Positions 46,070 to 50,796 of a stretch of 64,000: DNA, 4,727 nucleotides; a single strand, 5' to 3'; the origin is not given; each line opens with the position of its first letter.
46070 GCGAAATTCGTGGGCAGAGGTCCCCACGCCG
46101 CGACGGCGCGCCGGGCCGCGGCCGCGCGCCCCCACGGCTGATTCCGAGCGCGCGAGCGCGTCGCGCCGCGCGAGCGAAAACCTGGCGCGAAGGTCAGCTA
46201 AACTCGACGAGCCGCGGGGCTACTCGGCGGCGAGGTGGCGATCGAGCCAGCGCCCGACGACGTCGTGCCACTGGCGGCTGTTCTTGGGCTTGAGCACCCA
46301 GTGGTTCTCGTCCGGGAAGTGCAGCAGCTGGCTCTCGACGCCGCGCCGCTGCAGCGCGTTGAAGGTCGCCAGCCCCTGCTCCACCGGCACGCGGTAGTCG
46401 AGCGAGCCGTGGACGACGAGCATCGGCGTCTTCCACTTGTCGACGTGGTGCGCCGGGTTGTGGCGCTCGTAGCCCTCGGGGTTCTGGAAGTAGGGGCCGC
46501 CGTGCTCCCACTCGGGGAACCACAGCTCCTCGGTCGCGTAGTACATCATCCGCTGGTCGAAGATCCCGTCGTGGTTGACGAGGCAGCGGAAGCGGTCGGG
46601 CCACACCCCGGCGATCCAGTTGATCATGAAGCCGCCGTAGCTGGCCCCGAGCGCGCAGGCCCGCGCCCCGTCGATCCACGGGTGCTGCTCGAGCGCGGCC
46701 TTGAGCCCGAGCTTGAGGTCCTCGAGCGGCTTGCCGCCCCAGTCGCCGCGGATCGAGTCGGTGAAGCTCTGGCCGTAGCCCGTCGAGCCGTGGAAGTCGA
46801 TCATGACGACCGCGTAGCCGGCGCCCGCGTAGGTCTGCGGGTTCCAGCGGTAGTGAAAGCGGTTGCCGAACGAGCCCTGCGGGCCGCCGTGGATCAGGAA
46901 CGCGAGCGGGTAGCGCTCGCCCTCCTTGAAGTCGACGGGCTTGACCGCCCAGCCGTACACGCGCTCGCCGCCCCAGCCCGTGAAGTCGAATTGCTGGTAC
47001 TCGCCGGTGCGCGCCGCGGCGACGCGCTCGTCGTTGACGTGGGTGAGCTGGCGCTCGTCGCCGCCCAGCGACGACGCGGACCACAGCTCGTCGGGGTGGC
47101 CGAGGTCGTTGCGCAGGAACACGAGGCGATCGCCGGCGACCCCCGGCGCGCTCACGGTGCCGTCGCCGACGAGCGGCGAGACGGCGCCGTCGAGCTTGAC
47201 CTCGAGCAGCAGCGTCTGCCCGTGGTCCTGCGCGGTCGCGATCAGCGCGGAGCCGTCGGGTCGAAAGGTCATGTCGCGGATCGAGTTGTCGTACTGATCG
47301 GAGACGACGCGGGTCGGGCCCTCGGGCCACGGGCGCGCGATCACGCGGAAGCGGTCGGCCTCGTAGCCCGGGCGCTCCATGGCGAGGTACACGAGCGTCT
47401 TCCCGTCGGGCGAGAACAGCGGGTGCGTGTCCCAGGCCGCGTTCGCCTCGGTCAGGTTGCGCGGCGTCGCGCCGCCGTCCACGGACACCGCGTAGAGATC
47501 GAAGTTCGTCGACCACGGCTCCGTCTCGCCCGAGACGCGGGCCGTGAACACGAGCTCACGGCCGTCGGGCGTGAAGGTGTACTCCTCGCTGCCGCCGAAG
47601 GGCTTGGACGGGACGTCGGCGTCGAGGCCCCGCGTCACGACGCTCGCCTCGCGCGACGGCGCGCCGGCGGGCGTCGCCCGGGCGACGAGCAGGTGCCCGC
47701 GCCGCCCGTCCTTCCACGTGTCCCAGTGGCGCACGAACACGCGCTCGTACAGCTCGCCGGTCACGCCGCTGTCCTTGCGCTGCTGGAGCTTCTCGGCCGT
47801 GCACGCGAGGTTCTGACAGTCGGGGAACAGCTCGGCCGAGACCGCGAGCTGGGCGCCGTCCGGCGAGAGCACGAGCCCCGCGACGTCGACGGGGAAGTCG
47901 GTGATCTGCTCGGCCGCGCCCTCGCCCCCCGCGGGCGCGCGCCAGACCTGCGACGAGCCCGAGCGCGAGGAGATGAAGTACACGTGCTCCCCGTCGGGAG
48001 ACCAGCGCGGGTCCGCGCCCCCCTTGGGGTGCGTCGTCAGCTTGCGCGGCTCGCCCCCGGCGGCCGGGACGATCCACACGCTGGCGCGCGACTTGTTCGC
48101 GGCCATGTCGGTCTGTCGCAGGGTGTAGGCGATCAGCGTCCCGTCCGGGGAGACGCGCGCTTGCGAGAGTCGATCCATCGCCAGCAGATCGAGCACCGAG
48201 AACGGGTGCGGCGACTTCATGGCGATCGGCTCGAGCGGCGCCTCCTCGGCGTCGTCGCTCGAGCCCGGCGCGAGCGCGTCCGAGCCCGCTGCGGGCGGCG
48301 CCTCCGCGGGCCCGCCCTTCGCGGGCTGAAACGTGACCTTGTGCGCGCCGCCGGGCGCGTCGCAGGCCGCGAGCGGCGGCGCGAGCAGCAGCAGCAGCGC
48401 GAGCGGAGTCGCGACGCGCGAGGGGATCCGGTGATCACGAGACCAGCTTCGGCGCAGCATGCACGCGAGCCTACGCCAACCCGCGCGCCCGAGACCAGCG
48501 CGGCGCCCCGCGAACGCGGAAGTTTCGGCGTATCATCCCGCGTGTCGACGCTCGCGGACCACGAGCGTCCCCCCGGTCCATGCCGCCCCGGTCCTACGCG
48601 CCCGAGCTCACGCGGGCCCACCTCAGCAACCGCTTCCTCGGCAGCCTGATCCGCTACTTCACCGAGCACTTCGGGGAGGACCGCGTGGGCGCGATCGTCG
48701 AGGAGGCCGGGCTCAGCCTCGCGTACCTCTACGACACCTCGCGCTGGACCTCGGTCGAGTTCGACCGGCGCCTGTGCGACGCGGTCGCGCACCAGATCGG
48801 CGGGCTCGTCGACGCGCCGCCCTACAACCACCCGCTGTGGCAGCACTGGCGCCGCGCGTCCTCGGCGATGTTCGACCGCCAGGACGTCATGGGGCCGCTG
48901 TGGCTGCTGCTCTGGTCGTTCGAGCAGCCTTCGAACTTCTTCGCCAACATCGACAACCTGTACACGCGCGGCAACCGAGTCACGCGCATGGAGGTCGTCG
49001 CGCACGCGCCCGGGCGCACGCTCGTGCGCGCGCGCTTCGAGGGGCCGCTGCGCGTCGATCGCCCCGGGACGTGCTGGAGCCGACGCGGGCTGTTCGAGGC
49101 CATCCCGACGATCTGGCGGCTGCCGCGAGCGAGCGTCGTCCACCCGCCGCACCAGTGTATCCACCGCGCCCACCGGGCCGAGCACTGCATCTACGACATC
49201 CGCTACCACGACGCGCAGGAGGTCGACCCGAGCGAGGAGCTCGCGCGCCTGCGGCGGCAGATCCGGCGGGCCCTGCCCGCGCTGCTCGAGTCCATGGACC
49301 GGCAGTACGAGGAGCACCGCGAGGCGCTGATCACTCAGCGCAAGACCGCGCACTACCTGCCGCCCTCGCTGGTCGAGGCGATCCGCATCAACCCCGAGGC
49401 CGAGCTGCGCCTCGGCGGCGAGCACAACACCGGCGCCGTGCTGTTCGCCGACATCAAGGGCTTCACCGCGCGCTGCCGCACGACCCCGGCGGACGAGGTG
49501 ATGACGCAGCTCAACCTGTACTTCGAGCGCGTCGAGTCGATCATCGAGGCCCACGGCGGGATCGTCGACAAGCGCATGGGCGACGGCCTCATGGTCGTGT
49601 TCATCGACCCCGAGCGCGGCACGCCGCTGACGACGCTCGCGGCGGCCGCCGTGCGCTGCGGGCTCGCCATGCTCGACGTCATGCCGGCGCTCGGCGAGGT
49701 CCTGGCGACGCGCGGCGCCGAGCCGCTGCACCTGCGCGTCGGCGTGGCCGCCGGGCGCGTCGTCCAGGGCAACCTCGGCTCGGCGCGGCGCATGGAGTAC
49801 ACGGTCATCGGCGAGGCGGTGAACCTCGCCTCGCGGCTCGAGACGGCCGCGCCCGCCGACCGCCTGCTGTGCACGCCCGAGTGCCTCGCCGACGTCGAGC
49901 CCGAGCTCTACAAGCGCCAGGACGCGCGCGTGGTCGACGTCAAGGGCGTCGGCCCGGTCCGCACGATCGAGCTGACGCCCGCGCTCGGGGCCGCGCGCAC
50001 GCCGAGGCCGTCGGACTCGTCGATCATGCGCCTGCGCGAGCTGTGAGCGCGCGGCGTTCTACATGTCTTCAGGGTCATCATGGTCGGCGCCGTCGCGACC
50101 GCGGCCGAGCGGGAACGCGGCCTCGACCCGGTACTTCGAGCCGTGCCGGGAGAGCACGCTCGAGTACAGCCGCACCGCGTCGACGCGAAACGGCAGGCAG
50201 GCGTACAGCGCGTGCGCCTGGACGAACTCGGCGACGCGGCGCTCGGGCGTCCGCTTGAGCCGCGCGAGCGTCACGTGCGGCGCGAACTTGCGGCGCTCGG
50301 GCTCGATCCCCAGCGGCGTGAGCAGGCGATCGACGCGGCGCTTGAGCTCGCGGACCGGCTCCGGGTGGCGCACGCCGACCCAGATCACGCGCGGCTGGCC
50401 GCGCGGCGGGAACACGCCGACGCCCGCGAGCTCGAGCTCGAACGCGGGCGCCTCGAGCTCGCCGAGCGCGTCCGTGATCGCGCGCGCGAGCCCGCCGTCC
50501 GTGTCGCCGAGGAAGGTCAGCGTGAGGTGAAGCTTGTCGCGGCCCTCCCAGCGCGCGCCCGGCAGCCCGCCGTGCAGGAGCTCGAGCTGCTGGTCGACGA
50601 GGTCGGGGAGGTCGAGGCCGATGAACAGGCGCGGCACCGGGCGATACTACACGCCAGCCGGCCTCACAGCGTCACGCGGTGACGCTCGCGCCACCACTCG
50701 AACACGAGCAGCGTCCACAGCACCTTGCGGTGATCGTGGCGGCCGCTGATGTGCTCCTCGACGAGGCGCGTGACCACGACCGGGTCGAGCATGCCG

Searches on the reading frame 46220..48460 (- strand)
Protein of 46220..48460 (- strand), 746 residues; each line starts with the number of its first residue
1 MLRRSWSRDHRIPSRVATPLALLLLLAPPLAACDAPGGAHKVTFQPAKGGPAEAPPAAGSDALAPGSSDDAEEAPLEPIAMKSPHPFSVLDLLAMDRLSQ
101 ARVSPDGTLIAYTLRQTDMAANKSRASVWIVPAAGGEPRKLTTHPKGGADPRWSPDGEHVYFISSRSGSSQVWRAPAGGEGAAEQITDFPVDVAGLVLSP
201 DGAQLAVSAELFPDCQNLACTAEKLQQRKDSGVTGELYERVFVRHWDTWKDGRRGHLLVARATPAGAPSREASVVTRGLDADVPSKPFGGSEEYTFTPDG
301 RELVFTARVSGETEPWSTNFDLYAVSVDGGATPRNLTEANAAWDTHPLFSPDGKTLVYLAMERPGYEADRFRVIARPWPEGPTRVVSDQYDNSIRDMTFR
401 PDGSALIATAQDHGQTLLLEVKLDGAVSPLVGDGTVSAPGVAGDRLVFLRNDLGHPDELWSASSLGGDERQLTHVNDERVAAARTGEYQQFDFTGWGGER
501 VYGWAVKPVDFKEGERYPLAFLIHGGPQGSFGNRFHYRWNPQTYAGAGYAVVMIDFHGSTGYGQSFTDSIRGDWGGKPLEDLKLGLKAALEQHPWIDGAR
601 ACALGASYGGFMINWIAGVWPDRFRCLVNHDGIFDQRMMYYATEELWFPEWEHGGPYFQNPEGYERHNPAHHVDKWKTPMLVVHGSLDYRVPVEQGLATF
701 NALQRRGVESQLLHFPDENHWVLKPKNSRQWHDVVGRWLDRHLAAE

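Call 14: search_protein_families(library=pfam, proteins=[window:46220-48460:-], max_evalue=0.001)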
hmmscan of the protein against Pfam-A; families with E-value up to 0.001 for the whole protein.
window:46220-48460:- (746 aa): 7 families
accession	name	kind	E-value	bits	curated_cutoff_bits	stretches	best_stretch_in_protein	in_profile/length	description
PF00326.27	Peptidase_S9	-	7.6e-63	212.3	22.6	1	536-744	2-211/213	Prolyl oligopeptidase family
PF07676.18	PD40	-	4.1e-19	68.4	20.9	1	138-174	1-38/38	WD40-like Beta Propeller Repeat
PF02129.25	Peptidase_S15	-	8.9e-10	39.1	23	1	539-644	41-141/262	X-Pro dipeptidyl-peptidase (S15 family)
PF20434.5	BD-FAE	-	8e-07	29.2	26.8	1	654-698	166-210/215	BD-FAE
PF05448.18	AXE1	-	0.00043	19.6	21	0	484-567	52-128/321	Acetyl xylan esterase (AXE1)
PF00930.27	DPPIV_N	-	0.00049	19.4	22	0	105-164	2-61/354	Dipeptidyl peptidase IV (DPP IV) N-terminal region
PF12146.15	Hydrolase_4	-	0.00071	19.4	27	0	545-628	28-105/239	Serine aminopeptidase, S33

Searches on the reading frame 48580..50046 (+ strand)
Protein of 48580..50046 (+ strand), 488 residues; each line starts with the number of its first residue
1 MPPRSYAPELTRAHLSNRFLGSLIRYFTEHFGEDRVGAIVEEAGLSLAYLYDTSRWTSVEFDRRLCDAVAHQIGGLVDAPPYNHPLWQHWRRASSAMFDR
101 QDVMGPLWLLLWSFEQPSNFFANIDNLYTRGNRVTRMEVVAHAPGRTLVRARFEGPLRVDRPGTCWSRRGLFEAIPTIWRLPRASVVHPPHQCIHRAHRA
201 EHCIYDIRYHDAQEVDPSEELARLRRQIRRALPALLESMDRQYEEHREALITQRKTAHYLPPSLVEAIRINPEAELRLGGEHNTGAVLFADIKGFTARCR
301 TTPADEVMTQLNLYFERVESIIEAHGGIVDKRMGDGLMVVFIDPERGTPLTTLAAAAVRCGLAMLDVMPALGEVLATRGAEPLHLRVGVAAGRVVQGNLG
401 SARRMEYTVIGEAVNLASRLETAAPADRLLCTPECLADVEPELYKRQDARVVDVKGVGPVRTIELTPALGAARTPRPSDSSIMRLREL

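Call 14: search_protein_families(library=pfam, proteins=[window:48580-50046:+], max_evalue=0.001)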
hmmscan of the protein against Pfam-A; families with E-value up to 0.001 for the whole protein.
window:48580-50046:+ (488 aa): 1 family
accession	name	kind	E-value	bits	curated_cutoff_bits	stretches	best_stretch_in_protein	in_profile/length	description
PF00211.25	Guanylate_cyc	-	9.5e-22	77.9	21.9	1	283-462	7-178/183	Adenylate and Guanylate cyclase catalytic domain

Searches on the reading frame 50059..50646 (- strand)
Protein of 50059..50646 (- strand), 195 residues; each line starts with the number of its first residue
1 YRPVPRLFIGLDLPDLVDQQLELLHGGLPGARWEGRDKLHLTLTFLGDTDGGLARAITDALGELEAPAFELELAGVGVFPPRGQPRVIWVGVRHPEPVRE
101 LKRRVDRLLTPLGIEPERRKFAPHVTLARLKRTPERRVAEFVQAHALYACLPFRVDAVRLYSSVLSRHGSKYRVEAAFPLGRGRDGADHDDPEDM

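Call 14: search_protein_families(library=pfam, proteins=[window:50059-50646:-], max_evalue=0.001)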
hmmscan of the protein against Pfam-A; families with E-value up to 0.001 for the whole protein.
window:50059-50646:- (195 aa): 3 families
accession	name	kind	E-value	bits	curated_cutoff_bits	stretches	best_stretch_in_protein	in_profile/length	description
PF02834.22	LigT_PEase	-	8e-30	103.3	23.3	2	12-89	2-87/87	LigT like Phosphoesterase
PF13563.12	2_5_RNA_ligase2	-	2.5e-17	63.8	27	1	36-162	23-147/152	2'-5' RNA ligase superfamily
PF10469.15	AKAP7_NLS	-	0.00024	21.5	24.4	1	38-137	42-156/208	AKAP7 2'5' RNA ligase-like domain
